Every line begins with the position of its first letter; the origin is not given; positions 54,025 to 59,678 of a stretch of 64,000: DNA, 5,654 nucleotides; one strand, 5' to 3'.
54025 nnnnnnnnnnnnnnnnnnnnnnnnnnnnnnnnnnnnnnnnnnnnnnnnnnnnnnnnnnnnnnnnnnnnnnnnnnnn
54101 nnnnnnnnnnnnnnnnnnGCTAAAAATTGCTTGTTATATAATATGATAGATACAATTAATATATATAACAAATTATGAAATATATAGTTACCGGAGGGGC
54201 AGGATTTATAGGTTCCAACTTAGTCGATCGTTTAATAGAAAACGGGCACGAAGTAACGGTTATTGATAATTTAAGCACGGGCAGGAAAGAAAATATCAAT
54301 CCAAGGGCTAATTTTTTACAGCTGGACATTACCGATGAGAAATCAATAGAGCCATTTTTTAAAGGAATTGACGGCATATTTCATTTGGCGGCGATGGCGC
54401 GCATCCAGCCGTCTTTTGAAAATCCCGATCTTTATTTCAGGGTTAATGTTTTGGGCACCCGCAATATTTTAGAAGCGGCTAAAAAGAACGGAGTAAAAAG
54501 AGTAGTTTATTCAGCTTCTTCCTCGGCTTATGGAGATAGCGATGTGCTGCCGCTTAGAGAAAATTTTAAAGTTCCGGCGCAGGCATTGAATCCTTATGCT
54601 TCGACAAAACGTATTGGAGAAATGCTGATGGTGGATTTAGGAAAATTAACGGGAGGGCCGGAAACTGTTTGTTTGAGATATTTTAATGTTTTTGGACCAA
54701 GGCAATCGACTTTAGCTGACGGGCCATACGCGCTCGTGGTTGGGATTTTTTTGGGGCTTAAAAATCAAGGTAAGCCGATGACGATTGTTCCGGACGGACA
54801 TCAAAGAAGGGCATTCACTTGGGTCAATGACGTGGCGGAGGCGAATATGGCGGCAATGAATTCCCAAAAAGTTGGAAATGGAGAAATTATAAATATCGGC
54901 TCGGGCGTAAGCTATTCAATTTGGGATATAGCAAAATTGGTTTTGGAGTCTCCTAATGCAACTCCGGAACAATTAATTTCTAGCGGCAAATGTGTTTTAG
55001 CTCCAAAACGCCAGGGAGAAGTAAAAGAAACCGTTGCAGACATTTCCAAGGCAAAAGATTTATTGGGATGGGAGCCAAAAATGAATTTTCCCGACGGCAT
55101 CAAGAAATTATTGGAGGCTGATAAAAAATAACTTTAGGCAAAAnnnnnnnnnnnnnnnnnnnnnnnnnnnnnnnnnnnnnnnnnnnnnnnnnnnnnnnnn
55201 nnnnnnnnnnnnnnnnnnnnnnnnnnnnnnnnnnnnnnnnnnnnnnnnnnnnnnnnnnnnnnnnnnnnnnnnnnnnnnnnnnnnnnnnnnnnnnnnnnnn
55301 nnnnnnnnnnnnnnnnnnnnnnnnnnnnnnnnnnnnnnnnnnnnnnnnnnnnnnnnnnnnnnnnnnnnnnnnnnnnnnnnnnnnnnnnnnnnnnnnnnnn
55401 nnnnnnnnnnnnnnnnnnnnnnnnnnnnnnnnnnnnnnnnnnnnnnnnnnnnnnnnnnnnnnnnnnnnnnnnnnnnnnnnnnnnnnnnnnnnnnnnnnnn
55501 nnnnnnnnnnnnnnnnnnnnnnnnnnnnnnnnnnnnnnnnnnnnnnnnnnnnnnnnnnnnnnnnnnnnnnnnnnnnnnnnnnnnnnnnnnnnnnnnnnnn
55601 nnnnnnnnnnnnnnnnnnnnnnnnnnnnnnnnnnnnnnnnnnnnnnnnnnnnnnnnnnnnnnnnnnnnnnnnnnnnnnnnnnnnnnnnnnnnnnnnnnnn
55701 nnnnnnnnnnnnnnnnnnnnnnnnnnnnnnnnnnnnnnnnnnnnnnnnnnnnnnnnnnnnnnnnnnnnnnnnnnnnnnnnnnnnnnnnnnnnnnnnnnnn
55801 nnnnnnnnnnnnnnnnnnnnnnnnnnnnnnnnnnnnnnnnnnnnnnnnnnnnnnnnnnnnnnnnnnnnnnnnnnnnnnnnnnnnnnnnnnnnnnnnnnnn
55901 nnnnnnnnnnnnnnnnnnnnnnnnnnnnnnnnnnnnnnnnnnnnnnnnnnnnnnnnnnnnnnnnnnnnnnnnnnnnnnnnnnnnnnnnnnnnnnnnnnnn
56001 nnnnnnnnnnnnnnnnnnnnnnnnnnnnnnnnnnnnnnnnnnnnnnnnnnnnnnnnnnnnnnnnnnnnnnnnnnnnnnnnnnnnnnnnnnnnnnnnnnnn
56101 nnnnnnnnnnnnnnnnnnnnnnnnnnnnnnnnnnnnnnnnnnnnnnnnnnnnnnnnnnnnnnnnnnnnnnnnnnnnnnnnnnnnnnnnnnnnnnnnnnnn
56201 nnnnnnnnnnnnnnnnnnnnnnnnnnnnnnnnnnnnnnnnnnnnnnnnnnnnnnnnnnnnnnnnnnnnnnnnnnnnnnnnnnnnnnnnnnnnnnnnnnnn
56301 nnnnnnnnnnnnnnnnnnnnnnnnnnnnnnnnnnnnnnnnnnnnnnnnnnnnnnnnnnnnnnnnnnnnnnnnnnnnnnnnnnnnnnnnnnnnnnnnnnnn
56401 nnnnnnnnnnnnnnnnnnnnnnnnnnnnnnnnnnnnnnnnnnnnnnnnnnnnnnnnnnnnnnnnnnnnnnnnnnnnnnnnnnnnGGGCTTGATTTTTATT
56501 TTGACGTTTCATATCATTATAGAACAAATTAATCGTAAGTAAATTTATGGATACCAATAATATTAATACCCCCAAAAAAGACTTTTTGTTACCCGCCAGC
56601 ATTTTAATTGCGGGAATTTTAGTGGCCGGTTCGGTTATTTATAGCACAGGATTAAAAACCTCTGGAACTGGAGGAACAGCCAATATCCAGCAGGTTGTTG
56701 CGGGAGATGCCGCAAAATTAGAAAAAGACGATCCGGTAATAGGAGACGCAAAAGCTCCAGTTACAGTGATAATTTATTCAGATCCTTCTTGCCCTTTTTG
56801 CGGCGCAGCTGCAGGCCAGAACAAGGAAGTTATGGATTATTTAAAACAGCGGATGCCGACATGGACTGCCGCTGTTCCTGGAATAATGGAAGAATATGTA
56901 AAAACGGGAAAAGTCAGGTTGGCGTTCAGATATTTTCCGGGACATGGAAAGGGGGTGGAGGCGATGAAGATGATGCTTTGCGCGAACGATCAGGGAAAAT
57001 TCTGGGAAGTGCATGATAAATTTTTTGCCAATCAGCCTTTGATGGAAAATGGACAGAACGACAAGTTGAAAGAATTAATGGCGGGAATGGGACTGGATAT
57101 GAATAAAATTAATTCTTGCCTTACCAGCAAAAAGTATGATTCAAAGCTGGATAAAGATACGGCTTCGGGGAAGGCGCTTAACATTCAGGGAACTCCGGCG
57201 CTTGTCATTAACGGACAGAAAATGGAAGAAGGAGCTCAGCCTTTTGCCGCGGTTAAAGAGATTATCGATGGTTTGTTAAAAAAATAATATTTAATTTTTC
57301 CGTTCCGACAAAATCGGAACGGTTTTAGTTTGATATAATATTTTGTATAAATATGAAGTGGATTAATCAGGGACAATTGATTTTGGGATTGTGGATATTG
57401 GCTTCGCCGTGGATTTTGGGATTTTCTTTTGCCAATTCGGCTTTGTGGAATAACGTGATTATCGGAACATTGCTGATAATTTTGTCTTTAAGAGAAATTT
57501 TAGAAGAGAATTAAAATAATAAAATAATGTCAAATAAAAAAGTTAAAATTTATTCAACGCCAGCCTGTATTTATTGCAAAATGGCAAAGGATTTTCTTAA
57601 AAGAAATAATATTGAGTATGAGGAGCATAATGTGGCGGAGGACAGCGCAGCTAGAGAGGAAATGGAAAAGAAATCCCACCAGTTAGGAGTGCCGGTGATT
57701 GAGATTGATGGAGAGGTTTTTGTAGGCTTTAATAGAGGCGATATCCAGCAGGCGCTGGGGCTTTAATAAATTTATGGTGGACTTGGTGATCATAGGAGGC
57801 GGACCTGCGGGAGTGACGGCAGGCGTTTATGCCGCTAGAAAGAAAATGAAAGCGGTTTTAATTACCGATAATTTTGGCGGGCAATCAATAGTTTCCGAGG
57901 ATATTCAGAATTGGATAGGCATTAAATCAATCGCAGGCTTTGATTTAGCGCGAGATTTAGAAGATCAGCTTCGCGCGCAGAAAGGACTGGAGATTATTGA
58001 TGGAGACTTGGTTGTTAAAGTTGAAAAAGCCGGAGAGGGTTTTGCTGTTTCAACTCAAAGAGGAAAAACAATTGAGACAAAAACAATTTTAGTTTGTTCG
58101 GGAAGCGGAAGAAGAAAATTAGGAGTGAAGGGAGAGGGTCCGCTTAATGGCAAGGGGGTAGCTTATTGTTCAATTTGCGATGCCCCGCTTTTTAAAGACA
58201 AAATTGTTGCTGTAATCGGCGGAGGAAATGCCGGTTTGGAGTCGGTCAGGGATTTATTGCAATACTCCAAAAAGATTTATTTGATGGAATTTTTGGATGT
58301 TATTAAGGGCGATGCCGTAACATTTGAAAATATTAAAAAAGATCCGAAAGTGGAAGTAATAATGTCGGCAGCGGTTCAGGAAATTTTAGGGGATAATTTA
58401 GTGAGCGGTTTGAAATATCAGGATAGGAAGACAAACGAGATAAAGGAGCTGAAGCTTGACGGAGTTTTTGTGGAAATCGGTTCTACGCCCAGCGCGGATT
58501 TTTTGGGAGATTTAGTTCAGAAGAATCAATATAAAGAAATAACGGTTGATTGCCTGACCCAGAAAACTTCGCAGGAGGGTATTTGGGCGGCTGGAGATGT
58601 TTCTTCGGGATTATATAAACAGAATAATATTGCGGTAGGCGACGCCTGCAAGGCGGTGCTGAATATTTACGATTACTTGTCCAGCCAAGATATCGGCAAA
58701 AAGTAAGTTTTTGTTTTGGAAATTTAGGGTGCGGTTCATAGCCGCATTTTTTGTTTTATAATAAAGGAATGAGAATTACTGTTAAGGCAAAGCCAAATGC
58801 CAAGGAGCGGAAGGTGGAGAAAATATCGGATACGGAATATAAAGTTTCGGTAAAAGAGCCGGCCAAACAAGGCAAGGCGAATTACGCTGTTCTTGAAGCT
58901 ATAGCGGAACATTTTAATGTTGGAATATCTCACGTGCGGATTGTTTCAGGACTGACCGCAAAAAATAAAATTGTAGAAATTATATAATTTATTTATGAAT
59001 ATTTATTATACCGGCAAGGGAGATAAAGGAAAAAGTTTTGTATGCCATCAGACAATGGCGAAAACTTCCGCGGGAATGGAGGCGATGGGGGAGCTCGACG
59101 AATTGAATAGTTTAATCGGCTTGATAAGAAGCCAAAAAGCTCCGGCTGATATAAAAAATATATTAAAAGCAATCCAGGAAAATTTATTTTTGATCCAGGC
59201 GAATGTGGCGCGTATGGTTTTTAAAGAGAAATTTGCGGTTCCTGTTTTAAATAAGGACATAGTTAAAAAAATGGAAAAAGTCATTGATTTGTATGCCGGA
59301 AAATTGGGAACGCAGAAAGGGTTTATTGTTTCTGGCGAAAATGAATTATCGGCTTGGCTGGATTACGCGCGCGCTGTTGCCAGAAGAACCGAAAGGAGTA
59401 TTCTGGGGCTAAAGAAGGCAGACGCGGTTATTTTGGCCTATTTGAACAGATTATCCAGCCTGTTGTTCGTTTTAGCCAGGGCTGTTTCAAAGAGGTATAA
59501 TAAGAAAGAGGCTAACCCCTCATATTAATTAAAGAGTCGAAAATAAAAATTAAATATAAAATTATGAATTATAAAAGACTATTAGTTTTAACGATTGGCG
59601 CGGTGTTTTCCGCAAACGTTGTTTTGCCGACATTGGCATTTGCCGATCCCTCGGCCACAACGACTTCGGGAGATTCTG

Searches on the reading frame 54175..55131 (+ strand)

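Call 13: search_protein_families(library=pfam, proteins=[window:54175-55131:+], max_evalue=0.001)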
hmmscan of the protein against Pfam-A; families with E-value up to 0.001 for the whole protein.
window:54175-55131:+ (318 aa): 10 families
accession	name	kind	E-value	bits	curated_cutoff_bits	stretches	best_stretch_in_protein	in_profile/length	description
PF01370.27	Epimerase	-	3e-58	197.5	20.9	1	4-242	2-240/240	NAD dependent epimerase/dehydratase family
PF16363.11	GDP_Man_Dehyd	-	9.3e-55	186.8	27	1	4-311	1-331/332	GDP-mannose 4,6 dehydratase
PF01073.25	3Beta_HSD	-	1.4e-29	103.4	22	1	4-228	1-229/280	3-beta hydroxysteroid dehydrogenase/isomerase family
PF02719.21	Polysacc_synt_2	-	1.3e-18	67.7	20.2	1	4-266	2-253/293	Polysaccharide biosynthesis protein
PF04321.23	RmlD_sub_bind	-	1.4e-16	60.9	27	1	1-299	1-269/287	RmlD substrate binding domain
PF13460.12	NAD_binding_10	-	1.3e-13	51.6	27.2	1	7-123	1-106/184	NAD(P)H-binding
PF07993.18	NAD_binding_4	-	1.9e-12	47.3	20.1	1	55-208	79-242/258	Male sterility protein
PF05368.20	NmrA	-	3.5e-10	40.4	27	1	4-117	6-109/298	NmrA-like family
PF00106.31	adh_short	-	7.6e-07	29.2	26.6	1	4-66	4-72/195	short chain dehydrogenase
PF08659.16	KR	-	5e-05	23.7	22.6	1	3-118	3-139/180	KR domain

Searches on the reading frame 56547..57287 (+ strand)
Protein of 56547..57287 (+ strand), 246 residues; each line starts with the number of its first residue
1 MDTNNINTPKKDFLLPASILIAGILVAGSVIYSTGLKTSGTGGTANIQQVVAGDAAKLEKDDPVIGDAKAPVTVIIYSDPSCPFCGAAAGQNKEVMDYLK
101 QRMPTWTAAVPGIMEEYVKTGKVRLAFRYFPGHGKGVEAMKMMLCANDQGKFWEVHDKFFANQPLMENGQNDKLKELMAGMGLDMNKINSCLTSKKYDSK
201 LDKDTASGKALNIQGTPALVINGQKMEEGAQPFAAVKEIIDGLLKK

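Call 13: search_protein_families(library=pfam, proteins=[window:56547-57287:+], max_evalue=0.001)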
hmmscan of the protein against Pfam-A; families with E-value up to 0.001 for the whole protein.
window:56547-57287:+ (246 aa): 3 families
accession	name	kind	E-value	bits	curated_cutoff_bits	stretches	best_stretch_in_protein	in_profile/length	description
PF13462.12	Thioredoxin_4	-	4.1e-30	105.6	23.2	2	106-241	31-164/165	Thioredoxin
PF01323.26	DSBA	-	1.2e-14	55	25.6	1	74-240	2-190/191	DSBA-like thioredoxin domain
PF13098.12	Thioredoxin_2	-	6.6e-05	23.6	27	1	73-238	8-102/104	Thioredoxin-like domain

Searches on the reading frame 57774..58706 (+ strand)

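Call 13: search_protein_families(library=pfam, proteins=[window:57774-58706:+], max_evalue=0.001)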
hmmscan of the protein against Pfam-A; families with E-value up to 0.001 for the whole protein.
window:57774-58706:+ (310 aa): 10 families
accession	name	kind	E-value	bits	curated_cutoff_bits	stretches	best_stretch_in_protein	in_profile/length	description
PF07992.20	Pyr_redox_2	-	2.2e-36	126.2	26.1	1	3-289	2-289/291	Pyridine nucleotide-disulphide oxidoreductase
PF13738.12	Pyr_redox_3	-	2.8e-18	66.7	30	1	67-274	91-305/305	Pyridine nucleotide-disulphide oxidoreductase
PF00070.33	Pyr_redox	-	5.8e-10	40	22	1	145-215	2-79/82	Pyridine nucleotide-disulphide oxidoreductase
PF01266.30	DAO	-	1.4e-07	31.9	27.9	0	3-37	1-38/353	FAD dependent oxidoreductase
PF01134.28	GIDA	-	2.7e-07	30.4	22.1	0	3-34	1-32/391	Glucose inhibited division protein A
PF03486.20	HI0933_like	-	1.6e-06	28.2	50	0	3-31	2-30/244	HI0933-like protein Rossmann domain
PF00890.30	FAD_binding_2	-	7.5e-05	22.5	20.4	0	3-38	1-38/414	FAD binding domain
PF12831.13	FAD_oxidored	-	7.7e-05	22.6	27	1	3-48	1-51/416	FAD dependent oxidoreductase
PF01946.23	Thi4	-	0.00022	21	26.2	0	2-32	18-49/235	Thi4 family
PF13450.12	NAD_binding_8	-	0.00031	21.4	21.9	0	6-37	1-34/68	NAD(P)-binding Rossmann-like domain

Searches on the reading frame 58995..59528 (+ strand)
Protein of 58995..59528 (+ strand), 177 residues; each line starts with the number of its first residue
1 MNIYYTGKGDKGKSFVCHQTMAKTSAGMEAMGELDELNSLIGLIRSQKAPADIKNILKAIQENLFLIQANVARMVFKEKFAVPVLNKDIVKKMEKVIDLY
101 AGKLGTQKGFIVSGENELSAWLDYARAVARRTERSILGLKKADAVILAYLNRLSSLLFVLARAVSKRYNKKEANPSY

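Call 79: search_protein_families(library=pfam, proteins=[window:58995-59528:+], max_evalue=0.000001)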
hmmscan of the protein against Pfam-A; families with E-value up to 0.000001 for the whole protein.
window:58995-59528:+ (177 aa): 1 family
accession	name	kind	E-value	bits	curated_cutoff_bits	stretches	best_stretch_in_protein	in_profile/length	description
PF01923.23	Cob_adeno_trans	-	6e-41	140.8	24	1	5-163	2-170/171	Cobalamin adenosyltransferase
